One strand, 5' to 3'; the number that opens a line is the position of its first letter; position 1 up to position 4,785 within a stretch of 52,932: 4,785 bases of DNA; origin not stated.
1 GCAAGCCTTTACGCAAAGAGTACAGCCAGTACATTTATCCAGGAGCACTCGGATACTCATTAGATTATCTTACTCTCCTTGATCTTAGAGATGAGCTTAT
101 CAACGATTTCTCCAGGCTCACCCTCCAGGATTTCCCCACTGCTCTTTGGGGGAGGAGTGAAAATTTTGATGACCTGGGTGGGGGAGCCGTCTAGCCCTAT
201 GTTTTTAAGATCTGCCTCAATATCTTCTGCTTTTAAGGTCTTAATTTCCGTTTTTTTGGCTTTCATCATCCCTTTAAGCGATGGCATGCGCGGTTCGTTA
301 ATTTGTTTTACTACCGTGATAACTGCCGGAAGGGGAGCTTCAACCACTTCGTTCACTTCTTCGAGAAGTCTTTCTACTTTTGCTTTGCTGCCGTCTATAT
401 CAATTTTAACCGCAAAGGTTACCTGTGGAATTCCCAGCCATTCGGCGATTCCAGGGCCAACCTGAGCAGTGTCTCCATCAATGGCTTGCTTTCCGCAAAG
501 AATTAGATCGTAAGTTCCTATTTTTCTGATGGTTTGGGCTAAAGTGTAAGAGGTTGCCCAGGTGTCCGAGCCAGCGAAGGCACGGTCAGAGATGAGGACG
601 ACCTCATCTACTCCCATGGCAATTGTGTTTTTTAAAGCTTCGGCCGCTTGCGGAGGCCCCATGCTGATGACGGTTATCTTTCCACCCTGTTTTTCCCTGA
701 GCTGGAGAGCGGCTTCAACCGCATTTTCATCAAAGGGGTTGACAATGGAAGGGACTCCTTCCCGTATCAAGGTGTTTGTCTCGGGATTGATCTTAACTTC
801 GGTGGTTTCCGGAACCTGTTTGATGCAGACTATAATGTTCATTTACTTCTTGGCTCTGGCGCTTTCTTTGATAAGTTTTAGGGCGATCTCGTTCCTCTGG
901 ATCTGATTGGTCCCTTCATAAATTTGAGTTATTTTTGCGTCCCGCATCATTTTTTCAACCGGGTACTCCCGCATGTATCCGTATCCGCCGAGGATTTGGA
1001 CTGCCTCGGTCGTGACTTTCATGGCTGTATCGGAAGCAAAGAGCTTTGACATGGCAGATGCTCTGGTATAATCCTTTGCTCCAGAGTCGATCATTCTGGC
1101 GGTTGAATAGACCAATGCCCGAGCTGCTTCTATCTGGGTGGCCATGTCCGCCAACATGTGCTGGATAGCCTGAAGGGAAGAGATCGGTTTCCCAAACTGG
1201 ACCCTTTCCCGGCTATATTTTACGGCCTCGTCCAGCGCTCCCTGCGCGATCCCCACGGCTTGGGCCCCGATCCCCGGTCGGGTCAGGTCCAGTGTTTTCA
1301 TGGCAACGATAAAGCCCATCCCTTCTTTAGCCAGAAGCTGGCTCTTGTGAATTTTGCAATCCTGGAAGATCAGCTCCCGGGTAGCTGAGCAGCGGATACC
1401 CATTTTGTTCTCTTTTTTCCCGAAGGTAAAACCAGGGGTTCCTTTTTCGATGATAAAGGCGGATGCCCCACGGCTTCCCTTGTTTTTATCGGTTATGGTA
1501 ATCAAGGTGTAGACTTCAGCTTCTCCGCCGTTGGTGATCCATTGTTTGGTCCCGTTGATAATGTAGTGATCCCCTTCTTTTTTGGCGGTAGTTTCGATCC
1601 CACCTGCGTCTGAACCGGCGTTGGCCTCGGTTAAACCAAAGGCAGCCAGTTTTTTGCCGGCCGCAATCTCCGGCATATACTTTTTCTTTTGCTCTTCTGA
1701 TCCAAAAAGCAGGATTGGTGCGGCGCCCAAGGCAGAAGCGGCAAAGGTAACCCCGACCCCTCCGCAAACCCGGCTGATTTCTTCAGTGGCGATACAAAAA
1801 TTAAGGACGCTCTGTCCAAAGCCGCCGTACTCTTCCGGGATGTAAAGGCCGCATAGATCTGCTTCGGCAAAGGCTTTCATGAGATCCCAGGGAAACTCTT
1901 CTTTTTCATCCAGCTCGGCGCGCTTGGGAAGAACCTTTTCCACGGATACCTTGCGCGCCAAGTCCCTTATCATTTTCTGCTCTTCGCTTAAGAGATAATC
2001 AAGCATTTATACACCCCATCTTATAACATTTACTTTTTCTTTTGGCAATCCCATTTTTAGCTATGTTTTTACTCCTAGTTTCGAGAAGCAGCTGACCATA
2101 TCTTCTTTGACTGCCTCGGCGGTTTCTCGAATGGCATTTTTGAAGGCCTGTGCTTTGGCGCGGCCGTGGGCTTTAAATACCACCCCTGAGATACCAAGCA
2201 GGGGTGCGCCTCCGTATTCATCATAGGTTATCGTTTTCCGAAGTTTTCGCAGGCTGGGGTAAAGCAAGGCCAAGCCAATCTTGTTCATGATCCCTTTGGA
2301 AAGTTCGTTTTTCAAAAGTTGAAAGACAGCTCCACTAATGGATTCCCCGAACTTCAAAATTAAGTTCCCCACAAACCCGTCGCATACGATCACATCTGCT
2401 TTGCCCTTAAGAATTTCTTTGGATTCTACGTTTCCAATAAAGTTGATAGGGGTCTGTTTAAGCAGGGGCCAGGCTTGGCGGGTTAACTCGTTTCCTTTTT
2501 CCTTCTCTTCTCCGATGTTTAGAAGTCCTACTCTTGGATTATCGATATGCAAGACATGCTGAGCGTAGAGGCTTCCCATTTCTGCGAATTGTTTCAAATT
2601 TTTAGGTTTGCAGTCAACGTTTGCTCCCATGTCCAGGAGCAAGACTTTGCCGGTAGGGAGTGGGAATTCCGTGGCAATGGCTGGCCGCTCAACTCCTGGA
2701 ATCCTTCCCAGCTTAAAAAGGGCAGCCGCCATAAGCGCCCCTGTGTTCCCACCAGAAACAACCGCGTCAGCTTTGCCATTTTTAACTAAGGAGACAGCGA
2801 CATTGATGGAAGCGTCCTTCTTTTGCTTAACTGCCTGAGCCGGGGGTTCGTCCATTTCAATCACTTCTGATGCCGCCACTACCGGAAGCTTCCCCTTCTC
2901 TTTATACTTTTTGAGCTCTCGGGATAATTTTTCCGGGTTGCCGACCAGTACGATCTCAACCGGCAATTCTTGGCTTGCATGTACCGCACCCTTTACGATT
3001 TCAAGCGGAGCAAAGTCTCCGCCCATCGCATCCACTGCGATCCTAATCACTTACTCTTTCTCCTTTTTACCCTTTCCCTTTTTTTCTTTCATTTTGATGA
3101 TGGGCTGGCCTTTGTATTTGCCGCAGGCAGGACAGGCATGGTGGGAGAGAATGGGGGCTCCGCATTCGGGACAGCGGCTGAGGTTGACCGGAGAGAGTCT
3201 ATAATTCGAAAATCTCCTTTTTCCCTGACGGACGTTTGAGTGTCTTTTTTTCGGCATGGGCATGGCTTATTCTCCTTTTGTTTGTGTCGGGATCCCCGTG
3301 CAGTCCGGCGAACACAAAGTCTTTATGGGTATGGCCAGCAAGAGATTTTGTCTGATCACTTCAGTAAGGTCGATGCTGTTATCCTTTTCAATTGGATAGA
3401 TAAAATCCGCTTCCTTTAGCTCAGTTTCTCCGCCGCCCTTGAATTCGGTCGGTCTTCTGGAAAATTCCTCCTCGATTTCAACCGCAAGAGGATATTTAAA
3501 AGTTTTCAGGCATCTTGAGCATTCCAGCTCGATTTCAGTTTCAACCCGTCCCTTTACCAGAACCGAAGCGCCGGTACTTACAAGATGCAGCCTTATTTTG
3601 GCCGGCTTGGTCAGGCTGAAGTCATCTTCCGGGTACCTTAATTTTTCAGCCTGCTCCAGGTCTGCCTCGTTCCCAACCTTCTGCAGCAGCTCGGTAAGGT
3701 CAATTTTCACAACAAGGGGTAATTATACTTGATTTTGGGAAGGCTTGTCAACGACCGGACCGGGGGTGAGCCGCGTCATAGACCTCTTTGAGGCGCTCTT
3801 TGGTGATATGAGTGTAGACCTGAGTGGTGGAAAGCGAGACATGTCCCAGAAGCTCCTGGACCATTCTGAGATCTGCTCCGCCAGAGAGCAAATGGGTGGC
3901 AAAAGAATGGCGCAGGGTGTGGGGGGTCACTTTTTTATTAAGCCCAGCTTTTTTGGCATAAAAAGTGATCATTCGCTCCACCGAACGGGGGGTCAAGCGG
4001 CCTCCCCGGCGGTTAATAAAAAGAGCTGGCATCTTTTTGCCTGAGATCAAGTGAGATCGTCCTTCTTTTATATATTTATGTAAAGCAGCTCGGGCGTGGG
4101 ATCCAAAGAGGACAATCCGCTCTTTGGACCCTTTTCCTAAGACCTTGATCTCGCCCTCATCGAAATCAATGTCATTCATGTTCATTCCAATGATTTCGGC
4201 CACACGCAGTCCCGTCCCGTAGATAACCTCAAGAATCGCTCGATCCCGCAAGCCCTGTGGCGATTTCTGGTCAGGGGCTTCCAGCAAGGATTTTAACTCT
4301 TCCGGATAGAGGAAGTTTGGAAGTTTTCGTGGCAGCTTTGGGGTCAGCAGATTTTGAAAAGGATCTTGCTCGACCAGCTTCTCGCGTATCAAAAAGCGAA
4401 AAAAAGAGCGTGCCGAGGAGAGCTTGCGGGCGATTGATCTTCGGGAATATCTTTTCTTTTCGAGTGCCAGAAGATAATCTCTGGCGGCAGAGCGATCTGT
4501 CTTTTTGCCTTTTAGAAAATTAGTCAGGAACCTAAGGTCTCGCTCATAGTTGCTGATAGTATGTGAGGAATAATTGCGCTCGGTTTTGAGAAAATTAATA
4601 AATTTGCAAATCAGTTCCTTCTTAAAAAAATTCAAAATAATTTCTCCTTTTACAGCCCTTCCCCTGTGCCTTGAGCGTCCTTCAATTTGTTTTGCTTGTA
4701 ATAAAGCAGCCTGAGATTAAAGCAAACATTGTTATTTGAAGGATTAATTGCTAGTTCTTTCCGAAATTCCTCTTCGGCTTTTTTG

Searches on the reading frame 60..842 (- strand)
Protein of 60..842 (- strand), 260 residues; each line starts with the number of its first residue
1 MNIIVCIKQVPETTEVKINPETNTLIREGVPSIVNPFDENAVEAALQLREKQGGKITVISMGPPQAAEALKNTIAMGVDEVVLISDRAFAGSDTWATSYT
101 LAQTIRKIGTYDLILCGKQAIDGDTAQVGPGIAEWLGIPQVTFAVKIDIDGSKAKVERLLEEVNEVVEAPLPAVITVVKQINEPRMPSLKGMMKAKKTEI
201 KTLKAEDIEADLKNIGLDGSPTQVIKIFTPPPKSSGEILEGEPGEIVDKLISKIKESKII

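Call 38: search_protein_families(library=pfam, proteins=[window:60-842:-], max_evalue=0.00001)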
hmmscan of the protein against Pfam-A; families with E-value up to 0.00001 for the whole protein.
window:60-842:- (260 aa): 1 family
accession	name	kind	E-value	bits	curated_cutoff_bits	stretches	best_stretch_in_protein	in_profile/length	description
PF01012.27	ETF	-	3.5e-55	187.1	26.7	1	23-207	2-180/181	Electron transfer flavoprotein domain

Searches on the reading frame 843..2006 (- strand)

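Call 38: search_protein_families(library=pfam, proteins=[window:843-2006:-], max_evalue=0.00001)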
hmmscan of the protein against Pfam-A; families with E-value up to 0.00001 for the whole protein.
window:843-2006:- (387 aa): 5 families
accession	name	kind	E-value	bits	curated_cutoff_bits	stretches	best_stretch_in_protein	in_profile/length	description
PF00441.29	Acyl-CoA_dh_1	-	9.3e-54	182.1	22.4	1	229-375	1-146/150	Acyl-CoA dehydrogenase, C-terminal domain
PF02771.21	Acyl-CoA_dh_N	-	2.4e-36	125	22.9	1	7-118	1-113/113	Acyl-CoA dehydrogenase, N-terminal domain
PF08028.16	Acyl-CoA_dh_2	-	1.7e-27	96.8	22.7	1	245-367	2-133/134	Acyl-CoA dehydrogenase, C-terminal domain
PF02770.24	Acyl-CoA_dh_M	-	2.6e-26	92.1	33.3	1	122-217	1-97/97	Acyl-CoA dehydrogenase, middle domain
PF22924.1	ACOX_C_alpha1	-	1.2e-06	28.8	27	1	263-369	50-159/169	Acyl-CoA oxidase, C-alpha1 domain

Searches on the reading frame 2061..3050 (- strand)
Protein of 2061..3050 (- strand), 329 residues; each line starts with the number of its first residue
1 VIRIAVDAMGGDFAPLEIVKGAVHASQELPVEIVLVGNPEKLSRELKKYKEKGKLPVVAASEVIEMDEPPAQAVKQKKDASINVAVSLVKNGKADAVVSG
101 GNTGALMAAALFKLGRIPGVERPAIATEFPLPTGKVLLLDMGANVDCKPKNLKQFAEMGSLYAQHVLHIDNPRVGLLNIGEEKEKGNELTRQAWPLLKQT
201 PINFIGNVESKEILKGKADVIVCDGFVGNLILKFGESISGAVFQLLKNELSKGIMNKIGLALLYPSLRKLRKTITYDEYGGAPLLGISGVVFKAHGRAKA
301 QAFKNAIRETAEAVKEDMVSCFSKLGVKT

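Call 38: search_protein_families(library=pfam, proteins=[window:2061-3050:-], max_evalue=0.00001)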
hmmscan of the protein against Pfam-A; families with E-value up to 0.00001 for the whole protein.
window:2061-3050:- (329 aa): 1 family
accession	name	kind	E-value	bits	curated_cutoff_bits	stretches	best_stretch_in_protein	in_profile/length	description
PF02504.20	FA_synthesis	-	8e-119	396.9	29.1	1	2-318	1-321/324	Fatty acid synthesis protein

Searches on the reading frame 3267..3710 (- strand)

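Call 38: search_protein_families(library=pfam, proteins=[window:3267-3710:-], max_evalue=0.00001)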
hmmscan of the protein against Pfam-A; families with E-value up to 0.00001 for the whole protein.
window:3267-3710:- (147 aa): 1 family
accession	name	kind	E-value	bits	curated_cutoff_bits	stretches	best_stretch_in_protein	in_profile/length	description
PF02620.22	YceD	-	7.1e-21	74.9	33.2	1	52-143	1-89/119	Large ribosomal RNA subunit accumulation protein YceD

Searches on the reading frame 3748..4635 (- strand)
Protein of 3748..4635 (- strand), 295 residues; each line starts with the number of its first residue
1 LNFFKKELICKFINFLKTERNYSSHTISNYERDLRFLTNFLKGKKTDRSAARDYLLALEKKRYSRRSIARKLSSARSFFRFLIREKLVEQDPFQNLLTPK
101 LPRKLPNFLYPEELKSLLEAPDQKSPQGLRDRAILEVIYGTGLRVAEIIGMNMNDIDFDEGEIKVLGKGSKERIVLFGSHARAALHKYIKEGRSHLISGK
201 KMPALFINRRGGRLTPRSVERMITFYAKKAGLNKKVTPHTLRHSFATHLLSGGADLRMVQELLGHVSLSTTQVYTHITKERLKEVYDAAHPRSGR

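Call 38: search_protein_families(library=pfam, proteins=[window:3748-4635:-], max_evalue=0.00001)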
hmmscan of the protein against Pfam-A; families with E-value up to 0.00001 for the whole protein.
window:3748-4635:- (295 aa): 2 families
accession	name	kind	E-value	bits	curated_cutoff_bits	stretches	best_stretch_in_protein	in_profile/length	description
PF00589.27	Phage_integrase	-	2.4e-50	171.1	27.1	1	108-280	2-171/172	Phage integrase family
PF02899.23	Phage_int_SAM_1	-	7.5e-18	65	22.3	1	11-86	3-83/83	Phage integrase, N-terminal SAM-like domain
